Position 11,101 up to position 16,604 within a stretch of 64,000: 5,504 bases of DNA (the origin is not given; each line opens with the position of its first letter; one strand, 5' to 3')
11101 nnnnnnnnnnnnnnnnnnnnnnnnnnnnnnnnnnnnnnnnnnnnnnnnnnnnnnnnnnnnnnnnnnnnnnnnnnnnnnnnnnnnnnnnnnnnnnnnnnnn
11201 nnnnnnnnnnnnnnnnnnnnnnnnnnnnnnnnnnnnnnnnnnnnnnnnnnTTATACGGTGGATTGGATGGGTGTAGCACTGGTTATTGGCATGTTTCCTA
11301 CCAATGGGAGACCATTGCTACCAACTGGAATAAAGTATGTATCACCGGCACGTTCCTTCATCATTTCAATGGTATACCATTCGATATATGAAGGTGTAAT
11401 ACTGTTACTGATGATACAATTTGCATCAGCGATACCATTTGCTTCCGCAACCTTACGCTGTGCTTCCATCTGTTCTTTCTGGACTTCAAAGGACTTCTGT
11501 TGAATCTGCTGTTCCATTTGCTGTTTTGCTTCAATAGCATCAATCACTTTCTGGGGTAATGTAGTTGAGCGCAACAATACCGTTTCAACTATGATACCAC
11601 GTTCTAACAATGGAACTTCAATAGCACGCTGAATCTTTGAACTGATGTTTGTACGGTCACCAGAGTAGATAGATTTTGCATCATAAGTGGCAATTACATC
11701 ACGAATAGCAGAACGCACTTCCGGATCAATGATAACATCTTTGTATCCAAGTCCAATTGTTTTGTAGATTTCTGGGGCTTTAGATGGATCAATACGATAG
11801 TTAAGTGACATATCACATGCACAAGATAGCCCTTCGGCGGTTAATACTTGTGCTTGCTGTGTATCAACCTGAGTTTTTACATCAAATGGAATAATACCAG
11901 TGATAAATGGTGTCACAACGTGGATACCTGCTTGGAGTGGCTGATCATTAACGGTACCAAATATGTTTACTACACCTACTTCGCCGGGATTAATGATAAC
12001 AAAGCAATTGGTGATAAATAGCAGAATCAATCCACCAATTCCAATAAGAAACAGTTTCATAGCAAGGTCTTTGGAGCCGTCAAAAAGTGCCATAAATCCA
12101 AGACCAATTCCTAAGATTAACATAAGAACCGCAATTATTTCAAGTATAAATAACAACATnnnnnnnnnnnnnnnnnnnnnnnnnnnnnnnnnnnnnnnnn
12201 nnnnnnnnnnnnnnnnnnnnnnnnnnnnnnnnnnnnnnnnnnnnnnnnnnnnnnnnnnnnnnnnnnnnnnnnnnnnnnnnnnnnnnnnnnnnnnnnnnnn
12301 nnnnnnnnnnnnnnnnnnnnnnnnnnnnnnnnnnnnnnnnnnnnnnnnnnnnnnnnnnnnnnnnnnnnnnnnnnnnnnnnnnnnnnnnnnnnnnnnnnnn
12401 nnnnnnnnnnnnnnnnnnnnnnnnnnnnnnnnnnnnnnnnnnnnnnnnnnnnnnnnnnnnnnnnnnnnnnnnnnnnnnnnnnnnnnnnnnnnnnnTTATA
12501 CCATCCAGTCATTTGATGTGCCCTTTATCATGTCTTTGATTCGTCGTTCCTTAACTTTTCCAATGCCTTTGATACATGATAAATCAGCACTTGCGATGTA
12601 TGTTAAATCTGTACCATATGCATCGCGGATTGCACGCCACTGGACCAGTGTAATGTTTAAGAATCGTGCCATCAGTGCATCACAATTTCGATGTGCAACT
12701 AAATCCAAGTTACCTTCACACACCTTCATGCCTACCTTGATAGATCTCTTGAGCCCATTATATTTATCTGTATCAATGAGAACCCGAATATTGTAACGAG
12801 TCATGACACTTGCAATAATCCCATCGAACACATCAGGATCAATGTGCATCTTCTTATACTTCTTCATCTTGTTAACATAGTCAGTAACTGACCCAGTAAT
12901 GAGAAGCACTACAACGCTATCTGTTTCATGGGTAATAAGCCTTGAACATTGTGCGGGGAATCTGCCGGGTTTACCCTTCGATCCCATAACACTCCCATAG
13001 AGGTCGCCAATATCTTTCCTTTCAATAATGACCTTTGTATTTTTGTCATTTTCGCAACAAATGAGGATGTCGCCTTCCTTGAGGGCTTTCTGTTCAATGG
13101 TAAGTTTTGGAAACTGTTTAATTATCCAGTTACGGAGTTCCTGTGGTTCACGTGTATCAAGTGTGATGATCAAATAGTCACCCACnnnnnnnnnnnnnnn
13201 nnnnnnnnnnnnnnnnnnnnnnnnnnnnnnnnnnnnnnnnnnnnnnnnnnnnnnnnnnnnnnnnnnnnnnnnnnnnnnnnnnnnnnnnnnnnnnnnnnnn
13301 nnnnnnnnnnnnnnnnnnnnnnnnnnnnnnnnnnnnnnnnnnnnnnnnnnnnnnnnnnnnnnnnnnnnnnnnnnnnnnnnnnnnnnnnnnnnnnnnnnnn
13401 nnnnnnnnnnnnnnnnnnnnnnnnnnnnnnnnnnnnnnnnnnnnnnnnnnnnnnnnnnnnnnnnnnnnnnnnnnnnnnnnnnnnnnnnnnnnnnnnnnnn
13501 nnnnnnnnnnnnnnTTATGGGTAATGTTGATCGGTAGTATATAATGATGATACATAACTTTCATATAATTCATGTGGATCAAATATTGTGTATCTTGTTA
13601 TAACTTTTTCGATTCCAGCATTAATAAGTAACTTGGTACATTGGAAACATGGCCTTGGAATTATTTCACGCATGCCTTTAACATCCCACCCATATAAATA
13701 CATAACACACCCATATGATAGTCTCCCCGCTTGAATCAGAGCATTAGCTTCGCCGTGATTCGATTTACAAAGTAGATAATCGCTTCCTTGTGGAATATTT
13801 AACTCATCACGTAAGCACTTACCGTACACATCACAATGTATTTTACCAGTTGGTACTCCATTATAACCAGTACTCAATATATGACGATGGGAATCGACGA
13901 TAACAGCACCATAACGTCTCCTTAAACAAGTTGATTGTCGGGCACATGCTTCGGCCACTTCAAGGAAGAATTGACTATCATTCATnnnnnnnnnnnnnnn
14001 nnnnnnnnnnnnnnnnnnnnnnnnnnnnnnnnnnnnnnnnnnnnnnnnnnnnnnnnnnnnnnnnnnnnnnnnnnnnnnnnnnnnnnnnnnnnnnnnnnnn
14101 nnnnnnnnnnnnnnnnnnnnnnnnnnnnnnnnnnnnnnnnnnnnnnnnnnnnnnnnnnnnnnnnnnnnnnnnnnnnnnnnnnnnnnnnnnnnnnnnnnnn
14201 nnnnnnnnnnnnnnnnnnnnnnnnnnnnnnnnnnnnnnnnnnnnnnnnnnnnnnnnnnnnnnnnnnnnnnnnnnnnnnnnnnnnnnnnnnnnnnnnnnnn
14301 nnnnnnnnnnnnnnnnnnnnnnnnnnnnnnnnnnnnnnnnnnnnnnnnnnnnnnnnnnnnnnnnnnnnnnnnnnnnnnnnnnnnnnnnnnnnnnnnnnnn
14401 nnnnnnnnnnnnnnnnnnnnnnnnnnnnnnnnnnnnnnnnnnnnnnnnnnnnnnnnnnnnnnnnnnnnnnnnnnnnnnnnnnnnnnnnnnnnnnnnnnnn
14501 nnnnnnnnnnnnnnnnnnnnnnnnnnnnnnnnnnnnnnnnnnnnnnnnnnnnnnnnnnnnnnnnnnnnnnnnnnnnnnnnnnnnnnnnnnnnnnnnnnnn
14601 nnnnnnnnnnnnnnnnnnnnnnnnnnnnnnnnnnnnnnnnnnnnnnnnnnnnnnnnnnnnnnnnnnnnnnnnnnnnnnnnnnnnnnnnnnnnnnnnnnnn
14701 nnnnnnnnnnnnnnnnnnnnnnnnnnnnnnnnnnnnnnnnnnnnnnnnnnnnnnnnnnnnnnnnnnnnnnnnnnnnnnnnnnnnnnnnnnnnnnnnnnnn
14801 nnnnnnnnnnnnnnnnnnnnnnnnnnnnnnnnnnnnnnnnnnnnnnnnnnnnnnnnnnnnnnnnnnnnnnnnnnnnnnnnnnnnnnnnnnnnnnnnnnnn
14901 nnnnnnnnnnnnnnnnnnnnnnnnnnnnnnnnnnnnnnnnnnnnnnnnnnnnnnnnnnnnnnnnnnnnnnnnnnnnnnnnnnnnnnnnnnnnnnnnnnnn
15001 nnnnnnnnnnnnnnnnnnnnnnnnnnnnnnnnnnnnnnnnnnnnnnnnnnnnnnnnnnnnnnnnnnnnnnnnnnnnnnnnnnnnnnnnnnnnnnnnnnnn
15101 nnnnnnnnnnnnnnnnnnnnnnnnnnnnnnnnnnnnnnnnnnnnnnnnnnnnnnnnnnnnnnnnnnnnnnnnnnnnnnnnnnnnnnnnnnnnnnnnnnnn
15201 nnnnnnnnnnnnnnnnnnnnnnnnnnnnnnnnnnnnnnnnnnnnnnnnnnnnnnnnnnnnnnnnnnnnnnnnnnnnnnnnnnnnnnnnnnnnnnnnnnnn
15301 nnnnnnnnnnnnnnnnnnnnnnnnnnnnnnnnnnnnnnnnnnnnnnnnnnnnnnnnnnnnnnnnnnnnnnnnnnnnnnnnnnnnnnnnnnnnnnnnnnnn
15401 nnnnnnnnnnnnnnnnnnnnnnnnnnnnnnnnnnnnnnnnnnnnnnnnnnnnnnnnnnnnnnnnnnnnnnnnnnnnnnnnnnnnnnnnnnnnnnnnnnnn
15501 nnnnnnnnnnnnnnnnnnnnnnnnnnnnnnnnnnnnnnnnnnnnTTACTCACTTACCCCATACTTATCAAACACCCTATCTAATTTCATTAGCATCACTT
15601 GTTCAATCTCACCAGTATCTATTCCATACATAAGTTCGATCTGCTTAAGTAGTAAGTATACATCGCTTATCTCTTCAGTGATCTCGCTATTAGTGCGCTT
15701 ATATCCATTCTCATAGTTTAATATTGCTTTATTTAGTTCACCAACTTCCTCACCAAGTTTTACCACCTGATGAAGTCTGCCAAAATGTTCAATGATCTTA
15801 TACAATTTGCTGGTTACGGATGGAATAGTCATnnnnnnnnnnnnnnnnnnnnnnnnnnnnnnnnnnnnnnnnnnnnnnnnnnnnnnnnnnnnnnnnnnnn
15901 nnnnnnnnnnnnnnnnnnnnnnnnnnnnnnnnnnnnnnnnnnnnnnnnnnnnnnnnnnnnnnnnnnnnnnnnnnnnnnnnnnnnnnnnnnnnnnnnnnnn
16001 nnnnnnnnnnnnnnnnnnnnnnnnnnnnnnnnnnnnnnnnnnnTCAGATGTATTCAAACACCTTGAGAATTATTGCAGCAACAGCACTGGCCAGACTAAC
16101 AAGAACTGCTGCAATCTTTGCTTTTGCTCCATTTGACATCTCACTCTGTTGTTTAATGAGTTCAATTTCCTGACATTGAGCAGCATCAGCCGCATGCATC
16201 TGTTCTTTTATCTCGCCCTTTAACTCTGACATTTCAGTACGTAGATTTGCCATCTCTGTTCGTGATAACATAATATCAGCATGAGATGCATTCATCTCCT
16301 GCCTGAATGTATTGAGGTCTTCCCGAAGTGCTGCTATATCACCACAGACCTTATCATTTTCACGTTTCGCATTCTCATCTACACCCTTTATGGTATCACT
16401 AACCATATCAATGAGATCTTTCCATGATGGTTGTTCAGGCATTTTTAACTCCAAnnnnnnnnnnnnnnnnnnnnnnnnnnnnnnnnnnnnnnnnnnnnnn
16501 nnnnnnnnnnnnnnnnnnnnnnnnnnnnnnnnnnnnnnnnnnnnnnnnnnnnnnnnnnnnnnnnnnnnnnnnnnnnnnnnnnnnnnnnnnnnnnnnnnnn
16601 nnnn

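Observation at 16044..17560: GAF-PAS sensor protein without an output domain, preceded by a tail-anchored coiled-coil membrane protein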

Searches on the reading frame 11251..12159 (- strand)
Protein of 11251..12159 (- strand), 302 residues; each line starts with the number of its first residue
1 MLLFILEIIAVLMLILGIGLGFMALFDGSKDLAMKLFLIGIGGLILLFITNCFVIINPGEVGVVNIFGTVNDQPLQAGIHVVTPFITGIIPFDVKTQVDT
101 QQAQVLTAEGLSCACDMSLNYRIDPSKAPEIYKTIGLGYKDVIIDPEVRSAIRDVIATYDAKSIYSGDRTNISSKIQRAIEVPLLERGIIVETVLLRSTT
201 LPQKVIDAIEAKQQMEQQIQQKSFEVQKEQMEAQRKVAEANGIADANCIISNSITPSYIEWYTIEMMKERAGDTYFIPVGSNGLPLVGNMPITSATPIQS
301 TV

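Call 17: search_protein_families(library=phrogs, proteins=[window:11251-12159:-], max_evalue=0.00001)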
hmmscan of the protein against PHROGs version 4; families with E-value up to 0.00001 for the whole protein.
window:11251-12159:- (302 aa): 2 families
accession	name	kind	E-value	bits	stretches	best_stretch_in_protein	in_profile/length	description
phrog_200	-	other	8.4e-50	170.9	1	3-272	46-339/379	lipoprotein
phrog_11227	-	other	2.9e-06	28.2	1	211-296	47-130/138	protease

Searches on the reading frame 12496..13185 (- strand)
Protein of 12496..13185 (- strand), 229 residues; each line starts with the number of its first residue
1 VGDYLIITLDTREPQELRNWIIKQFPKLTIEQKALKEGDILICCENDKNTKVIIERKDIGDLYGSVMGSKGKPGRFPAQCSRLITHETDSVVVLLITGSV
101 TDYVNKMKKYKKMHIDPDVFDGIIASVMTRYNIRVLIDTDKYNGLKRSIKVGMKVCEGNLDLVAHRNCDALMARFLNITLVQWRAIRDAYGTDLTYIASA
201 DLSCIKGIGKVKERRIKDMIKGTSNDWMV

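Call 10: search_protein_families(library=pfam, proteins=[window:12496-13185:-], max_evalue=0.01)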
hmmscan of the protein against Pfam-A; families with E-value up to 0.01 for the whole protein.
window:12496-13185:- (229 aa): 1 family
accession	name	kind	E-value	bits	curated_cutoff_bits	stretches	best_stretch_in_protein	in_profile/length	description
PF02732.21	ERCC4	-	6.2e-12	46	24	1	10-136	2-125/140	ERCC4 domain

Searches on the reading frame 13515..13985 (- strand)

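Call 10: search_protein_families(library=pfam, proteins=[window:13515-13985:-], max_evalue=0.01)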
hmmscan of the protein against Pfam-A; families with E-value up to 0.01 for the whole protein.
window:13515-13985:- (156 aa): 2 families
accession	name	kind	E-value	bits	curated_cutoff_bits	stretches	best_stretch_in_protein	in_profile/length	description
PF00383.29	dCMP_cyt_deam_1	-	5.1e-15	55.6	25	1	2-130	2-100/102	Cytidine and deoxycytidylate deaminase zinc-binding region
PF14437.12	MafB19-deam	-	2.1e-05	24.9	27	1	1-130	1-99/142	MafB19-like deaminase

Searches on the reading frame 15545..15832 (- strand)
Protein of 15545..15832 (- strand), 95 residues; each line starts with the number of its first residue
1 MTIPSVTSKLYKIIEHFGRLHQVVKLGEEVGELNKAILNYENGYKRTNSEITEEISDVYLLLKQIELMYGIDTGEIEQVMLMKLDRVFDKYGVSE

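Call 10: search_protein_families(library=pfam, proteins=[window:15545-15832:-], max_evalue=0.01)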
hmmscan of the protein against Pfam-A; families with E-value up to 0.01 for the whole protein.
window:15545-15832:- (95 aa): 1 family
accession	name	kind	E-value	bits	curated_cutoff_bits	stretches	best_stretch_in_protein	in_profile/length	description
PF03819.22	MazG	-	0.0052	17.5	22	1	25-86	9-68/74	MazG nucleotide pyrophosphohydrolase domain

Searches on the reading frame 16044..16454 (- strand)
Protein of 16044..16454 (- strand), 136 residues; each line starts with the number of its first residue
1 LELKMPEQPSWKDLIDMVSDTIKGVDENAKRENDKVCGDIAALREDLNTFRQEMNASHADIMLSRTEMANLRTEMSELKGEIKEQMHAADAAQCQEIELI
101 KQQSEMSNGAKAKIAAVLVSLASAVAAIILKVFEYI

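Call 3: search_protein_families(library=pfam, proteins=[window:16044-16454:-], max_evalue=10)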
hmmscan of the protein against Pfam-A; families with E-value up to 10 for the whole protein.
window:16044-16454:- (136 aa): 25 families
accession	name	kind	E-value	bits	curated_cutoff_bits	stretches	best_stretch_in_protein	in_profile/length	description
PF25541.1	TBCA_PH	-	0.0012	19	27.8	1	27-97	54-123/139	PH domain-containing proteins, TBCA domain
PF02090.21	SPAM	-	0.0076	16.6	35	1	28-113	30-114/142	Salmonella surface presentation of antigen gene type M protein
PF09787.14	Golgin_A5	-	0.0077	16.2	31.7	1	43-116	45-114/305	Golgin subfamily A member 5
PF16331.10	TolA_bind_tri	-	0.0082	16.7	30.1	1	54-110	13-69/76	TolA binding protein trimerisation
PF05478.16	Prominin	-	0.01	14.4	34.3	1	13-112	214-315/799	Prominin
PF10805.13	DUF2730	-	0.022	15.3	24.9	1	51-87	46-84/102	Protein of unknown function (DUF2730)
PF07798.16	CCDC90-like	-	0.025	14.9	33.5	1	43-116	55-130/175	Coiled-coil domain-containing protein 90-like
PF07464.16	ApoLp-III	-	0.03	14.9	36.3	1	11-61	31-81/146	Apolipophorin-III precursor (apoLp-III)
PF09686.15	Plasmid_RAQPRD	-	0.032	14.8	23.1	1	15-52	16-53/76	Plasmid protein of unknown function (Plasmid_RAQPRD)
PF08702.15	Fib_alpha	-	0.045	14.4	29.9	1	12-88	55-131/143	Fibrinogen alpha/beta chain family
PF06818.20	Fez1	-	0.046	14.6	34.4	1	37-103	9-74/199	Fez1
PF16046.10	FAM76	-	0.048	13.5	28.5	1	27-104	207-283/298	FAM76 protein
PF16326.10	ABC_tran_CTD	-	0.05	14.3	32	1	29-86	6-61/69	ABC transporter C-terminal domain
PF03105.24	SPX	-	0.082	13.4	27.8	1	15-100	141-222/340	SPX domain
PF16515.11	HIP1_clath_bdg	-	0.1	13.5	28.8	1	18-81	32-95/99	Clathrin-binding domain of Huntingtin-interacting protein 1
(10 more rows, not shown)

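Call 4: search_protein_families(library=phrogs, proteins=[window:16044-16454:-], max_evalue=1)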
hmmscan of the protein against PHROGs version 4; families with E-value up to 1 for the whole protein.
window:16044-16454:- (136 aa): 20 families
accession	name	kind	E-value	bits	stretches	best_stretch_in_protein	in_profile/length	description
phrog_19577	-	head and packaging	0.0019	18.4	1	27-116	82-167/378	minor head protein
phrog_742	-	other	0.0032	18.9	1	27-92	27-89/124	acetyltransferase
phrog_3534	-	unknown function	0.0033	18.4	1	14-56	62-103/117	-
phrog_3799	-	unknown function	0.027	14.1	1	12-70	130-189/651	-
phrog_20118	-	unknown function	0.047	15.1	1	68-108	55-95/102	-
phrog_1244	-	unknown function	0.047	14.1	1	29-85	24-80/157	-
phrog_1034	-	unknown function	0.057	14.5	1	26-56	35-65/106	-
phrog_6435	-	tail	0.06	11.6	1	27-124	58-154/2090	tail length tape measure protein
phrog_10127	-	unknown function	0.069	14.6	1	28-91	30-93/103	-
phrog_3671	-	unknown function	0.076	14.2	0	65-89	56-80/87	-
phrog_31577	-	unknown function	0.091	13.7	1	19-56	68-105/149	-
phrog_736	-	unknown function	0.11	13.7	1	64-88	64-88/112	-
phrog_473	-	head and packaging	0.13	13.7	0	65-84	43-62/75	virion structural protein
phrog_2658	-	other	0.18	13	1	31-89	59-117/126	hol-like chemotaxis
phrog_16326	-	unknown function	0.18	12.4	1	14-100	17-103/222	-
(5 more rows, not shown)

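Call 5: search_protein_families(library=ncbifam, proteins=[window:16044-16454:-], max_evalue=10)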
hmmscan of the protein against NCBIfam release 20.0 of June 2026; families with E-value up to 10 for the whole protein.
window:16044-16454:- (136 aa): 11 families
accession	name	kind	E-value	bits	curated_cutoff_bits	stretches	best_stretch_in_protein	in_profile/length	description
NF045487.1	ASRP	equivalog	0.00029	19.6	300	1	19-114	176-261/593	archaea-specific SMC-related protein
NF040738.1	nickel_Mua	equivalog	0.00078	19.6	75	1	42-104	22-83/185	nickel-binding protein Mua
TIGR02169.1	SMC_prok_A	equivalog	0.0029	15.4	729.4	1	27-107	713-792/1165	chromosome segregation protein SMC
TIGR04211.1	SH3_and_anchor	equivalog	0.007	16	65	1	42-113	63-133/198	TIGR04211 family SH3 domain-containing protein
NF008955.0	PRK12297.1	equivalog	0.025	13.5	406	1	29-103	248-323/429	GTPase ObgE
NF033930.1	pneumo_PspA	exception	0.035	12.8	850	1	23-117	170-262/659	pneumococcal surface protein A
NF006506.0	PRK08942.1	equivalog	0.037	13.6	178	1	64-129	111-178/182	D-glycero-beta-D-manno-heptose 1,7-bisphosphate 7-phosphatase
NF038218.1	IcmG_DotF_IVB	equivalog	0.045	13.4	200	1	26-107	112-192/266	type IVB secretion system protein IcmG/DotF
NF045509.1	CellDiv_HetF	equivalog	0.068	11.4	1200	1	8-129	459-580/836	cell division protein HetF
TIGR04527.1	mycoplas_twoTM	subfamily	0.086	12.5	125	1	15-95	42-125/248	MG_279/MG_280 family protein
TIGR02729.1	Obg_CgtA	equivalog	0.12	11.4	280.25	1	29-97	246-317/329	Obg family GTPase CgtA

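Call 39: find_homologous_proteins(query=window:16044-16442:-, max_evalue=0.001)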
Query window:16044-16442:- (132 aa): 9 proteins with E <= 0.001 among 36 candidates.
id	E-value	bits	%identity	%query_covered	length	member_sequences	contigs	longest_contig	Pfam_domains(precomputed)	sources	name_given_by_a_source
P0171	2.8e-76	271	100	100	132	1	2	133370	-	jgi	-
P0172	2.4e-41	159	61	100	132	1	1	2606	-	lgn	-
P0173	5.9e-41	158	62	100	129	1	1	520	-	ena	-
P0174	1.6e-32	130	52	100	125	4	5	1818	-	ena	-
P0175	2.2e-26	111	47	100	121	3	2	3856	-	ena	-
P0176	5.2e-26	110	52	97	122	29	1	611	PF10473.15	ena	-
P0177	2.0e-24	104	48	100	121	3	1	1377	-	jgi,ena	-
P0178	2.4e-23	101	48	100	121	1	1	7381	-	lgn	-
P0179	2.4e-22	98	45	100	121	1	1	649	-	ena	-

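Call 40: find_encoding_contigs(protein=P0178, flank=8000, max_places=2)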
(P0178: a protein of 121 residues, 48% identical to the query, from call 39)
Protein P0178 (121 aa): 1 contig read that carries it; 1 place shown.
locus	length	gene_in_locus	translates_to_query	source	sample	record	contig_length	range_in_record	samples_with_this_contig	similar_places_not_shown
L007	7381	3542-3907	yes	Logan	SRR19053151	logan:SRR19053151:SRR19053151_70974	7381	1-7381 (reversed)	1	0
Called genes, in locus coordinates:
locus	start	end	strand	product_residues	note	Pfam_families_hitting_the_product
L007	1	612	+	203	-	?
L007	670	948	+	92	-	PF04071:zf-like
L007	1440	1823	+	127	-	-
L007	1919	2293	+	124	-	PF02675:AdoMet_dc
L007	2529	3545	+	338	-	PF01590:GAF (weak), PF13185:GAF_2, PF00989:PAS (weak), PF13426:PAS_9 (weak)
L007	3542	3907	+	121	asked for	-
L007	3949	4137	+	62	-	-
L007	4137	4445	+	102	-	-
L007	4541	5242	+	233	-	-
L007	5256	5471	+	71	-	-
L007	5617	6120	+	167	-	-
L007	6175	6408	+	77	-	-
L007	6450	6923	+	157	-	PF00383:dCMP_cyt_deam_1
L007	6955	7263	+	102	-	-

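Call 41: find_encoding_contigs(protein=P0175, flank=8000, max_places=2)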
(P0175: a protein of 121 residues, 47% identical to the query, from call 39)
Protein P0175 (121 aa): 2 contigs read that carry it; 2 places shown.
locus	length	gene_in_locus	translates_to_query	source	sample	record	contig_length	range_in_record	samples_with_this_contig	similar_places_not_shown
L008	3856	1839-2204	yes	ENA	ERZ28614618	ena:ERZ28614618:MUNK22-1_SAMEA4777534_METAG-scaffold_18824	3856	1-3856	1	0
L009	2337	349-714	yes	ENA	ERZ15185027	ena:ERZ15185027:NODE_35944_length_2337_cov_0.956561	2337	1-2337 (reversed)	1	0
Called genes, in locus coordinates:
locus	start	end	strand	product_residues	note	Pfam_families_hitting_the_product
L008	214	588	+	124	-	PF02675:AdoMet_dc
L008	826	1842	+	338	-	PF01590:GAF (weak), PF13185:GAF_2, PF00989:PAS (faint), PF13188:PAS_8 (weak)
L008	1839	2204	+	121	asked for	-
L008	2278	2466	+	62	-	-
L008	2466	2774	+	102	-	-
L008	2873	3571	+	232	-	-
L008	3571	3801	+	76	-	-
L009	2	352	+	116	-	?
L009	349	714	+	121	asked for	-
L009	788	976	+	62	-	-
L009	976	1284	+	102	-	-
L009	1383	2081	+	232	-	-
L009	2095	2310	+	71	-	-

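Call 55: search_protein_families(library=padloc, proteins=[window:16044-16442:-], max_evalue=0.01)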
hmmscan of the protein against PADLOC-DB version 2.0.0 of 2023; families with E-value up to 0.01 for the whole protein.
window:16044-16442:- (132 aa): 7 families
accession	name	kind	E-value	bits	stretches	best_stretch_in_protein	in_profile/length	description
PDLC00519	JetC1|JetC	-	0.0014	15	1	31-112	693-774/1097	DUF3584 domain; MukB-like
PDLC04968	PDC-S25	-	0.0027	14.8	1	4-99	40-136/517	-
PDLC02739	PbeC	-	0.0031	14.3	1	17-103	211-296/644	PbeC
PDLC02723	PbeC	-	0.004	13.7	1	10-104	188-282/618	PbeC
PDLC02722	PbeC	-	0.0081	12.8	1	8-116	391-491/643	PbeC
PDLC02744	PbeC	-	0.0083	12.7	1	16-75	194-252/633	PbeC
PDLC00506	JetC1|JetC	-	0.0085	12.1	1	25-121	275-372/1149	DUF3584 domain; MukB-like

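Call 74: predict_structure(alignment_id=A4)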
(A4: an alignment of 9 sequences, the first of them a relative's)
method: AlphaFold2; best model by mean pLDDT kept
length: 132 residues; sequences in the alignment: 9
mean_pLDDT: 86.1   pTM: 0.37
mean pLDDT of the five models: 86.1, 82.1, 78.6, 76.9, 75.7
residues with pLDDT >= 90: 72; 70-90: 47; 50-70: 13; < 50: 0
segments of 3 or more residues with pLDDT < 50: none
pLDDT, mean of each block of 10 residues (from residue 1): 81 96 97 97 96 91 92 93 87 79 65 76 77 55
secondary structure, 60 per line:
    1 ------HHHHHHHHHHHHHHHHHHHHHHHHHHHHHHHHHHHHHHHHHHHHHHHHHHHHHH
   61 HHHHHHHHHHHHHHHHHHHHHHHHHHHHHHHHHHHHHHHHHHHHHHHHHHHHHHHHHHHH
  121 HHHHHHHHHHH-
elements in order: H7-131
